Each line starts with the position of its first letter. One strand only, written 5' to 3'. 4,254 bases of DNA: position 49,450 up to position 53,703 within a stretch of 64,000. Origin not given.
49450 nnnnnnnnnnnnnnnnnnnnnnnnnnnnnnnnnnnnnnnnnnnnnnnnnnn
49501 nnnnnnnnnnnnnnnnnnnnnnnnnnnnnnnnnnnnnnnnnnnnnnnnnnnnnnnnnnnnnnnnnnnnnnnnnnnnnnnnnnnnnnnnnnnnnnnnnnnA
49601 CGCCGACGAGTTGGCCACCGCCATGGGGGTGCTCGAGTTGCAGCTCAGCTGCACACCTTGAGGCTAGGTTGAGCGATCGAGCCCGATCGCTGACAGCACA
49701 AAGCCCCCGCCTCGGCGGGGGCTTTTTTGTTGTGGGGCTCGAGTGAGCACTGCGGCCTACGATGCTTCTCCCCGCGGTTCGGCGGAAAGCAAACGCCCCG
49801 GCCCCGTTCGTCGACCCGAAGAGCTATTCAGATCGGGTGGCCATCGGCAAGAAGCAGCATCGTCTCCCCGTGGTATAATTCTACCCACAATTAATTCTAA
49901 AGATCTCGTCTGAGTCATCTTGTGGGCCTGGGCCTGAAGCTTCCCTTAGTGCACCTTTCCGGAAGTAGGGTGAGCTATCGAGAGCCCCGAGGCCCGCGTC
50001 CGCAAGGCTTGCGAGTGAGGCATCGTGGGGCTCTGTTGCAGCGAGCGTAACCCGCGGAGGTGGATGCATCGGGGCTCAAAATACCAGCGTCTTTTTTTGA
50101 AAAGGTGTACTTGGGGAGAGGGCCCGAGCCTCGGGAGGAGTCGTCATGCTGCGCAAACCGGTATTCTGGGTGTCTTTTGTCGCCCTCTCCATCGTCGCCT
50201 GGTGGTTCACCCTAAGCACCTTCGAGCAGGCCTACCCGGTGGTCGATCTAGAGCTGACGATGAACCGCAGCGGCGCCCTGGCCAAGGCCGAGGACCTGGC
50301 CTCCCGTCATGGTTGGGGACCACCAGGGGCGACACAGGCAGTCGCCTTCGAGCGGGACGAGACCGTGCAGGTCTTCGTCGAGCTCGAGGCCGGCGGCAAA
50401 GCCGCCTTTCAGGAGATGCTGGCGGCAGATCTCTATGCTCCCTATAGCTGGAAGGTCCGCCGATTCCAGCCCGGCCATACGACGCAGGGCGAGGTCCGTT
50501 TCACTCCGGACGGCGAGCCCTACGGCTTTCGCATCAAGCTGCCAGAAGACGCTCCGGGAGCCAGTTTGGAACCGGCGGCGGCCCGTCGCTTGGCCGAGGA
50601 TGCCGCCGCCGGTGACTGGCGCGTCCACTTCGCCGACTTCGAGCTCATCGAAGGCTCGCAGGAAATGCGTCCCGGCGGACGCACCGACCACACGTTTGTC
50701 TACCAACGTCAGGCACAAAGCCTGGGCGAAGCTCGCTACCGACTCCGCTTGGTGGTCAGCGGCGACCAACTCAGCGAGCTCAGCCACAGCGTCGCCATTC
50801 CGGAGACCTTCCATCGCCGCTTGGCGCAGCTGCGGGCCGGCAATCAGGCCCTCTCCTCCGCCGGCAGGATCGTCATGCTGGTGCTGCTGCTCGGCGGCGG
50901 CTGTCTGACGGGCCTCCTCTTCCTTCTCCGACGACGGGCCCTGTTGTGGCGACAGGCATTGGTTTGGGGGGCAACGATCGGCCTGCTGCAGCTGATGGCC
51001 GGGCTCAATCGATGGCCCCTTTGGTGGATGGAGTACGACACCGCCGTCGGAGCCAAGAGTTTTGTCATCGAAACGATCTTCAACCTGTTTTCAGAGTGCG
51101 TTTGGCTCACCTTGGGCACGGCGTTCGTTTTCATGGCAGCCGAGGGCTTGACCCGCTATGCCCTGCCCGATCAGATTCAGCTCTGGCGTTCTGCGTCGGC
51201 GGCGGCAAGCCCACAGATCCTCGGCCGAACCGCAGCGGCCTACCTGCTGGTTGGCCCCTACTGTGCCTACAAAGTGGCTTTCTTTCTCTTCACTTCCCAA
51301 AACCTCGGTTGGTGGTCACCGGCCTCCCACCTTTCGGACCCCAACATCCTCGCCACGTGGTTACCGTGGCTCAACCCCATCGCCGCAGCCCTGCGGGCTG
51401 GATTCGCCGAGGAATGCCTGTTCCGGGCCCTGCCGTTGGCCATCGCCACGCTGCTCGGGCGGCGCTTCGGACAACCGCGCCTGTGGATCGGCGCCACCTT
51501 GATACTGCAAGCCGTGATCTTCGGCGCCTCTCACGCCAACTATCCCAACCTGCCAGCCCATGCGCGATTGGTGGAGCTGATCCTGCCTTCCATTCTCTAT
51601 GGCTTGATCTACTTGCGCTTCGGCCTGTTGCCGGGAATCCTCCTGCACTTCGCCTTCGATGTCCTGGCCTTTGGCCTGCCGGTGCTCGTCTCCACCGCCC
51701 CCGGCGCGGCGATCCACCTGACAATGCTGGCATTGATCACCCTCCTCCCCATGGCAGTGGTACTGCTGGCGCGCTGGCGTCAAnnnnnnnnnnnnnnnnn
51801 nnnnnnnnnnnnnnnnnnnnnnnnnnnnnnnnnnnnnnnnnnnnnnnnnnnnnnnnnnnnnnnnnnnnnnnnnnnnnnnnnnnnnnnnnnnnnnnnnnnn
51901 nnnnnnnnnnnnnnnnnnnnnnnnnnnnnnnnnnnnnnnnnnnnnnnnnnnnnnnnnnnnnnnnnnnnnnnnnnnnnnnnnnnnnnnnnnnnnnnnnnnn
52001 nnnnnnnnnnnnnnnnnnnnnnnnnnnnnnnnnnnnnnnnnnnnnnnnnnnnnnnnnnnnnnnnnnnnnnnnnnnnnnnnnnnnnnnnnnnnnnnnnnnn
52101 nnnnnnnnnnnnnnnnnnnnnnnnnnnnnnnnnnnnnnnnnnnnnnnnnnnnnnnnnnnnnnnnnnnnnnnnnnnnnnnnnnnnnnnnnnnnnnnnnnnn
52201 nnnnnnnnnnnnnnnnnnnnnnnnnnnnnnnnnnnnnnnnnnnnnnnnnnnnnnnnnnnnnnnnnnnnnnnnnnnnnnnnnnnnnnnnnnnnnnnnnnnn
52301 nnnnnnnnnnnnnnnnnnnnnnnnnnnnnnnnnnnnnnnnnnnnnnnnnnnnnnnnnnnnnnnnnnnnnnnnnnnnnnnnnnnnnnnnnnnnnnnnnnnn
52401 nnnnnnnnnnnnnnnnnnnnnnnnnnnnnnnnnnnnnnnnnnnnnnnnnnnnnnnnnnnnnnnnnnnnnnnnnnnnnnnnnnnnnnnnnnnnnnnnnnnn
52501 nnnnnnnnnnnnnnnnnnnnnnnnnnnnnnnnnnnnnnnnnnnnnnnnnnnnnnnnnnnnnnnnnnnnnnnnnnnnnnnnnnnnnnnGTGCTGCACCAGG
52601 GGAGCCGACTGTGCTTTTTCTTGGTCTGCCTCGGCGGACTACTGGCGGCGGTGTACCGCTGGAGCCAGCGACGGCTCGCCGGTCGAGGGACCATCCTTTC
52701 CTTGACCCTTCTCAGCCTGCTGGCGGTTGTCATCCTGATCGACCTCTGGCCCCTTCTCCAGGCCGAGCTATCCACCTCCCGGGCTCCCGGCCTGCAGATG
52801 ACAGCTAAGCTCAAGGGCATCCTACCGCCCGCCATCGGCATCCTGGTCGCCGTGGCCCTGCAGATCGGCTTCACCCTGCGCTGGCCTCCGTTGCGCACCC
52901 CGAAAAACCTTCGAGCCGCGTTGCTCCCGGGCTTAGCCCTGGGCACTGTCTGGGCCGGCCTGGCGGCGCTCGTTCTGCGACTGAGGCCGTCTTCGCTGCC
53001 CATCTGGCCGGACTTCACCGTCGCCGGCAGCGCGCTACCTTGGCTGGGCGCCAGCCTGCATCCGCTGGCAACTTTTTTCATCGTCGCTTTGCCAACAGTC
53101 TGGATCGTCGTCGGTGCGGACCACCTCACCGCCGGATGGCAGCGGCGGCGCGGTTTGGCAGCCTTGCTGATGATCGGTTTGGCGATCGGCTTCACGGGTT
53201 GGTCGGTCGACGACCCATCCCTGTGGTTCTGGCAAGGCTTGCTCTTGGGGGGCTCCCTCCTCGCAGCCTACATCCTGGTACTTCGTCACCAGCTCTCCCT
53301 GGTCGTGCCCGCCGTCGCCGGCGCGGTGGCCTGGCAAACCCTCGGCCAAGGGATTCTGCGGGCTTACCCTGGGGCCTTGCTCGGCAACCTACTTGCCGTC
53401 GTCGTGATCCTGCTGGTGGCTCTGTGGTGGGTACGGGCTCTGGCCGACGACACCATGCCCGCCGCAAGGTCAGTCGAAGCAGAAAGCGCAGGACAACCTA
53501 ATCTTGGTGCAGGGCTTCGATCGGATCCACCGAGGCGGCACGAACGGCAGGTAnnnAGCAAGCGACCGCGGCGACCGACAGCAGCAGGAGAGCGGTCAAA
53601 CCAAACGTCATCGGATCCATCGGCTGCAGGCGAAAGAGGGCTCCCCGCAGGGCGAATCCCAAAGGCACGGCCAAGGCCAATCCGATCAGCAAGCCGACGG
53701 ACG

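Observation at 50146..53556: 1136-aa membrane protein with an embedded CPBP intramembrane protease core and two large soluble domains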

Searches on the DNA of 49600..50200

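Call 53: search_rna_families(source=window, start=49600, end=50200, threshold=evalue, max_evalue=1)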
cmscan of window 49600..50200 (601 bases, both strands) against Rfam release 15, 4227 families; matches with E-value up to 1: 12.
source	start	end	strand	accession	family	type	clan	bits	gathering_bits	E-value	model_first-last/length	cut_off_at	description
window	49671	49728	+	RF00512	Leu_leader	Cis-reg; leader;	-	27.1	50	0.0019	1-148/148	no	Leucine operon leader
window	49638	49725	+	RF02144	rsmX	Gene;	CL00106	24.4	56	0.018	1-114/114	no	rsmX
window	49697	49743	-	RF00512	Leu_leader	Cis-reg; leader;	-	24.2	50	0.01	1-148/148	no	Leucine operon leader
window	49675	49730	+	RF01859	Phe_leader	Cis-reg; leader;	-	24.1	55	0.11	1-125/125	no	Phenylalanine leader peptide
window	49623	49731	+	RF01772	rnk_pseudo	Cis-reg; leader;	-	22.8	55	0.17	1-108/108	no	Pseudomonas rnk leader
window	49701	49762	-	RF02236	asX2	Gene; sRNA;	-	21.4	70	0.087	1-87/87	no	Xanthomonas sRNA asX2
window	49665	49730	+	RF00106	RNAI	Gene; antisense;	-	20.5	47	0.21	1-102/102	no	RNAI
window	49639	49731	+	RF00506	Thr_leader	Cis-reg; leader;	-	20.2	55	0.26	1-118/118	no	Threonine operon leader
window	49698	49748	-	RF02985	ftsZ-DE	Gene; sRNA;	-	19.4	72.2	0.32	1-69/69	no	ftsZ-DE RNA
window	49677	49730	+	RF02399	NsiR1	Gene; sRNA;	-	19.2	39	0.29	1-60/60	no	Nitrogen stress-induced RNA 1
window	49639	49726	+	RF01400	istR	Gene; antitoxin;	-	18.5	45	0.28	1-130/130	no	istR Hfq binding RNA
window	49704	49736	+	RF02996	int-alpA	Gene; sRNA;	-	18.2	35.8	0.36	1-71/71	no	int-alpA RNA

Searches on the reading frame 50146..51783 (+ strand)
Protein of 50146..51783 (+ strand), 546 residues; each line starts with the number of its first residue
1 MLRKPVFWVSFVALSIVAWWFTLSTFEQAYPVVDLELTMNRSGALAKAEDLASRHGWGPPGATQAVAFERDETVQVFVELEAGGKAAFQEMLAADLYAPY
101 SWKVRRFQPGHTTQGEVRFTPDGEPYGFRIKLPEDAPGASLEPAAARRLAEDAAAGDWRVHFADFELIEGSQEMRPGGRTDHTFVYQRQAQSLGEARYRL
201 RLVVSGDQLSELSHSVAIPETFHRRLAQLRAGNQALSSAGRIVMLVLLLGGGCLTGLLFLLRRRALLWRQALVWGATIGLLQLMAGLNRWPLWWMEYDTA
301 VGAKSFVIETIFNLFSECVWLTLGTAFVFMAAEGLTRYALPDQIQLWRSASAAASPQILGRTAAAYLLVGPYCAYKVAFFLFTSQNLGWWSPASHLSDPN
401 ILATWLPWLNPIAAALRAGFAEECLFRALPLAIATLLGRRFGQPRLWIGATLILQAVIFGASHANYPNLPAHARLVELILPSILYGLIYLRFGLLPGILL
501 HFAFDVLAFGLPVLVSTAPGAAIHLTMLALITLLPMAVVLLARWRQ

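Call 22: search_protein_families(library=ncbifam, proteins=[window:50146-51783:+], max_evalue=10)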
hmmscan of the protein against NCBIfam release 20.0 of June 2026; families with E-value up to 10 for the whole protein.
window:50146-51783:+ (546 aa): 0 families

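Call 67: search_protein_families(library=padloc, proteins=[window:50146-51783:+], max_evalue=1)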
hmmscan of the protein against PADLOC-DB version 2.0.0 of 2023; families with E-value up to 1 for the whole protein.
window:50146-51783:+ (546 aa): 0 families

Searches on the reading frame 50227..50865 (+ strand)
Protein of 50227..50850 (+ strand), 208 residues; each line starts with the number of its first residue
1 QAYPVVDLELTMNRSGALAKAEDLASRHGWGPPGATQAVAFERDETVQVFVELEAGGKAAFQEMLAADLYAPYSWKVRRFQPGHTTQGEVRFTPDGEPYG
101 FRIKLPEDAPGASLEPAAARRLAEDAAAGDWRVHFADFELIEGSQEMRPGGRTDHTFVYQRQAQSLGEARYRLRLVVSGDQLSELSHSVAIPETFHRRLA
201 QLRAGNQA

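Call 8: search_protein_families(library=pfam, proteins=[window:50227-50850:+], max_evalue=10)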
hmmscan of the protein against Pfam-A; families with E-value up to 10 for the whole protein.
window:50227-50850:+ (208 aa): 0 families

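Call 22: search_protein_families(library=ncbifam, proteins=[window:50227-50850:+], max_evalue=10)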
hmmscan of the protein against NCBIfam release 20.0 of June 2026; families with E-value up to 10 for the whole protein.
window:50227-50850:+ (208 aa): 0 families

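Call 35: predict_structure(alignment_id=A2)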
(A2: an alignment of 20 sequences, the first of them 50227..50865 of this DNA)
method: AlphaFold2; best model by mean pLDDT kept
length: 213 residues; sequences in the alignment: 20
mean_pLDDT: 88.5   pTM: 0.85
mean pLDDT of the five models: 88.5, 88.2, 87.6, 86.9, 84.4
residues with pLDDT >= 90: 115; 70-90: 85; 50-70: 12; < 50: 1
segments of 3 or more residues with pLDDT < 50: none
pLDDT, mean of each block of 10 residues (from residue 1): 58 89 91 88 88 82 80 91 92 91 93 96 95 92 96 97 90 96 96 90 76 62
secondary structure, 60 per line:
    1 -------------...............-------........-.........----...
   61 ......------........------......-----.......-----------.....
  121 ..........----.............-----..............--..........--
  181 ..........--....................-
elements in order: H14-28 E36-43 H45-53 H58-66 E73-80 E87-92 E98-104 H116-130 E138-147 E153-166 E169-178 E181-190 H193-212

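Call 39: fold_search(model_id=the predicted structure, library=pdb)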
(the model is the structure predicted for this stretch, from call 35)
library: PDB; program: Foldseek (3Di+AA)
matches with E <= 10: 798; with E <= 0.001: 0
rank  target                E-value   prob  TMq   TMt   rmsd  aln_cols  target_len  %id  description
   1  5boi                  1.3e-03  1.00  0.47  0.44   5.2       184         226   11  Bacillus megaterium YpeB C-terminal domain (released 2015-08-12)
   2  4ipb_A                2.3e-02  0.90  0.23  0.32  12.0       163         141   10  Crystal structure of a DUF2874 family protein (BACOVA_02504) from Bacteroides ovatus ATCC 8483 at 1.62 A resolution (released 2013-02-20)
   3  4hbr_A                2.7e-02  0.85  0.23  0.33  12.1       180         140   12  Crystal structure of a putative periplasmic proteins (BACEGG_01429) from Bacteroides eggerthii DSM 20697 at 2.40 A res (released 2013-02-27)
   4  3u1w_A                2.9e-02  0.13  0.13  0.12  17.6       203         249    8  Crystal structure of a Calcium binding protein (BDI_1975) from Parabacteroides distasonis ATCC 8503 at 2.00 A resoluti (released 2012-01-25)
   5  1iq6_A                4.4e-02  0.41  0.18  0.27  18.2       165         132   10  (R)-HYDRATASE FROM A. CAVIAE INVOLVED IN PHA BIOSYNTHESIS (released 2003-02-18)
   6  3u1w_C                4.7e-02  0.12  0.13  0.11  17.1       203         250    8  Crystal structure of a Calcium binding protein (BDI_1975) from Parabacteroides distasonis ATCC 8503 at 2.00 A resoluti (released 2012-01-25)
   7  4k61_A                5.0e-02  0.82  0.24  0.33  11.5       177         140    8  Crystal structure of a DUF2874 family protein (BACUNI_01296) from Bacteroides uniformis ATCC 8492 at 1.70 A resolution (released 2013-05-01)
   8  4k61_B                6.9e-02  0.72  0.23  0.34  11.7       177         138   10  Crystal structure of a DUF2874 family protein (BACUNI_01296) from Bacteroides uniformis ATCC 8492 at 1.70 A resolution (released 2013-05-01)
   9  4hbr_D                8.1e-02  0.54  0.23  0.31  11.8       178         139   15  Crystal structure of a putative periplasmic proteins (BACEGG_01429) from Bacteroides eggerthii DSM 20697 at 2.40 A res (released 2013-02-27)
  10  2q78_B                1.7e-01  0.18  0.18  0.26  18.9       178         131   16  Crystal structure of a thioesterase-like protein (tm0581) from thermotoga maritima msb8 at 2.20 A resolution (released 2007-06-19)
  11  2hzm_E                1.7e-01  0.14  0.17  0.18  20.4       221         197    8  Structure of the Mediator head subcomplex Med18/20 (released 2006-09-12)
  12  2hzm_C                1.7e-01  0.11  0.16  0.17  20.1       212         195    8  Structure of the Mediator head subcomplex Med18/20 (released 2006-09-12)
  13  4ae7                  1.9e-01  0.15  0.20  0.22  14.9       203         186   14  Crystal structure of human THEM5 (released 2012-07-11)
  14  2hzm_G                1.9e-01  0.12  0.17  0.18  19.6       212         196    8  Structure of the Mediator head subcomplex Med18/20 (released 2006-09-12)
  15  3loy_A                2.0e-01  0.28  0.25  0.10  19.3       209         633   10  Crystal structure of a Copper-containing benzylamine oxidase from Hansenula Polymorpha (released 2010-03-16)
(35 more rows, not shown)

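Call 46: search_solved_structures(query=A2, max_evalue=10)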
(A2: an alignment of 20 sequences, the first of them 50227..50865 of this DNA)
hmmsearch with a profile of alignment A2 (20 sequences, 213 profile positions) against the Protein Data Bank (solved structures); distinct sequences matched with E-value up to 10: 3.
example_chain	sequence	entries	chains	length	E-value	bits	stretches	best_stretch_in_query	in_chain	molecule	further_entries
6svk_A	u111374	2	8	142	0.59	12.8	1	82-150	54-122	Myeloid-derived growth factor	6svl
3k2q_A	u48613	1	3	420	0.62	12.7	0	48-81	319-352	Pyrophosphate-dependent phosphofructokinase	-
6o6w_A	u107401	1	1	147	0.63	12.7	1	81-150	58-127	Myeloid-derived growth factor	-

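Call 62: search_protein_representatives(alignment_id=A2)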
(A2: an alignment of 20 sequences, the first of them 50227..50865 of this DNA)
Query: 20 sequences, 213 profile positions. Proteins with E-value up to 0.001 (for the whole library): 2003; up to 1e-10: 1448; up to 1e-30: 770. The best 150 are listed.
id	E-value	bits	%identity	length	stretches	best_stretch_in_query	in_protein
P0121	2.7e-121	419.1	-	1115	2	1-212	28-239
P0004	5.2e-121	418.2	-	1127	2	2-213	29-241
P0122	1.2e-115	400.6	-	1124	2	1-213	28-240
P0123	1.4e-113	394.0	-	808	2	1-213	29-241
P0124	2.5e-112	389.8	-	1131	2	1-212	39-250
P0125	1.0e-110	384.6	-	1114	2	1-211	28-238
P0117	1.1e-110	384.5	-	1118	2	2-212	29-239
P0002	2.9e-110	383.1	-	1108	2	1-213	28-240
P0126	3.7e-109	379.5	-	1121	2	2-212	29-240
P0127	3.9e-109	379.4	-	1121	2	2-211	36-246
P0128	5.3e-109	379.0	-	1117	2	2-213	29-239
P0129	8.7e-108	375.0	-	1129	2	1-209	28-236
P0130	1.1e-107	374.6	-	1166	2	1-213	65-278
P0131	5.7e-107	372.3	-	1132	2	2-213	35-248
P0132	9.3e-107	371.6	-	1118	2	1-211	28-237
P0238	1.7e-90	318.5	-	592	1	2-213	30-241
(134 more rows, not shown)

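Call 71: find_encoding_contigs(protein=P0238, flank=4000, max_places=2)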
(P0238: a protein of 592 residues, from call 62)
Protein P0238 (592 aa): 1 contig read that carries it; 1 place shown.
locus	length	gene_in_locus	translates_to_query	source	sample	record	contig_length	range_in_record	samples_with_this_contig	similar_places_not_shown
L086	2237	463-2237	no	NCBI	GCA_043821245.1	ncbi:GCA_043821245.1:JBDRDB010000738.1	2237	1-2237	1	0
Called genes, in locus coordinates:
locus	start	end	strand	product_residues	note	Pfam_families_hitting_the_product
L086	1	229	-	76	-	?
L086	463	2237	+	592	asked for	PF02517:Rce1-like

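Call 77: search_protein_families(library=pfam, alignment_id=A2, max_evalue=1)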
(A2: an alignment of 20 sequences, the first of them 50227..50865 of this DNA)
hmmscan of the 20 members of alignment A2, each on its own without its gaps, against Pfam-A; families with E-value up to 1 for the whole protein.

A. member 1, window:50227-50865:+ (213 aa): 0 families

B. families by the number of members that match (of 20 scanned): 7 families
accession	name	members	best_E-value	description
PF12680.13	SnoaL_2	1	0.033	SnoaL-like domain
PF21880.1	DUF6916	1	0.055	Domain of unknown function (DUF6916)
PF11350.14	DUF3152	1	0.097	Protein of unknown function (DUF3152)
PF14347.11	DUF4399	1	0.17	Domain of unknown function (DUF4399)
PF24695.1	PITM1-3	1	0.19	PITM 1-3, beta-sandwich domain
PF19339.4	ANGEL2_N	1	0.2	Protein angel homolog 2 N-terminal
PF22566.2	UBA_8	1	0.29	UBA-like domain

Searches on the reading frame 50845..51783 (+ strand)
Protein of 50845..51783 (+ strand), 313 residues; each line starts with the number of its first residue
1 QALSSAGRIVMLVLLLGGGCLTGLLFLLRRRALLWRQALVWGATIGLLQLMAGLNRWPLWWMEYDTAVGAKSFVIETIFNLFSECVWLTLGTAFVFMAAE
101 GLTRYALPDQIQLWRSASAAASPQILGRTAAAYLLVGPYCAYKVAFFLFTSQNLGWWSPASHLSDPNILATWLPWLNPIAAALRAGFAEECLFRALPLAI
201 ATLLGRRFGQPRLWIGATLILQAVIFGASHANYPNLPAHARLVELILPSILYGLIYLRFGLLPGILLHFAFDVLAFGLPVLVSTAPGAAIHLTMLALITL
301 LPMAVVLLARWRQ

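Call 8: search_protein_families(library=pfam, proteins=[window:50845-51783:+], max_evalue=10)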
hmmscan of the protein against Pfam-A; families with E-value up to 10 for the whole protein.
window:50845-51783:+ (313 aa): 1 family
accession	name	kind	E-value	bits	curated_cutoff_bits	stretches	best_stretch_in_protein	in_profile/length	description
PF02517.21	Rce1-like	-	1.1e-10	42.1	22.4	1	172-273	2-92/93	Type II CAAX prenyl endopeptidase Rce1-like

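Call 22: search_protein_families(library=ncbifam, proteins=[window:50845-51783:+], max_evalue=10)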
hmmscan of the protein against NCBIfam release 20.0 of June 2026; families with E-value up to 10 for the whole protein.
window:50845-51783:+ (313 aa): 1 family
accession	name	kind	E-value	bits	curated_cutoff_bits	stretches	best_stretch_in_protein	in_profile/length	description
NF009314.0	PRK12674.1-2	subfamily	0.14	11.9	102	1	86-129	10-48/116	Na+/H+ antiporter subunit G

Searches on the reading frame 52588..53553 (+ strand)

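Call 8: search_protein_families(library=pfam, proteins=[window:52588-53553:+], max_evalue=10)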
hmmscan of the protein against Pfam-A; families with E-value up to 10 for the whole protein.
window:52588-53553:+ (322 aa): 0 families

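Call 22: search_protein_families(library=ncbifam, proteins=[window:52588-53553:+], max_evalue=10)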
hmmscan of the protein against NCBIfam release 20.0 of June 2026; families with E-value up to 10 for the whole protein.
window:52588-53553:+ (322 aa): 2 families
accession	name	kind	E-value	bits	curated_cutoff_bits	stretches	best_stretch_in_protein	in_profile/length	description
NF050101.1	SepX_GlpR_4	equivalog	0.015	15.3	110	1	182-235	102-152/176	divisome protein SepX/GlpR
NF041023.1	PP0621_fam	subfamily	0.17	12.2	45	1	267-299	2-34/71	PP0621 family protein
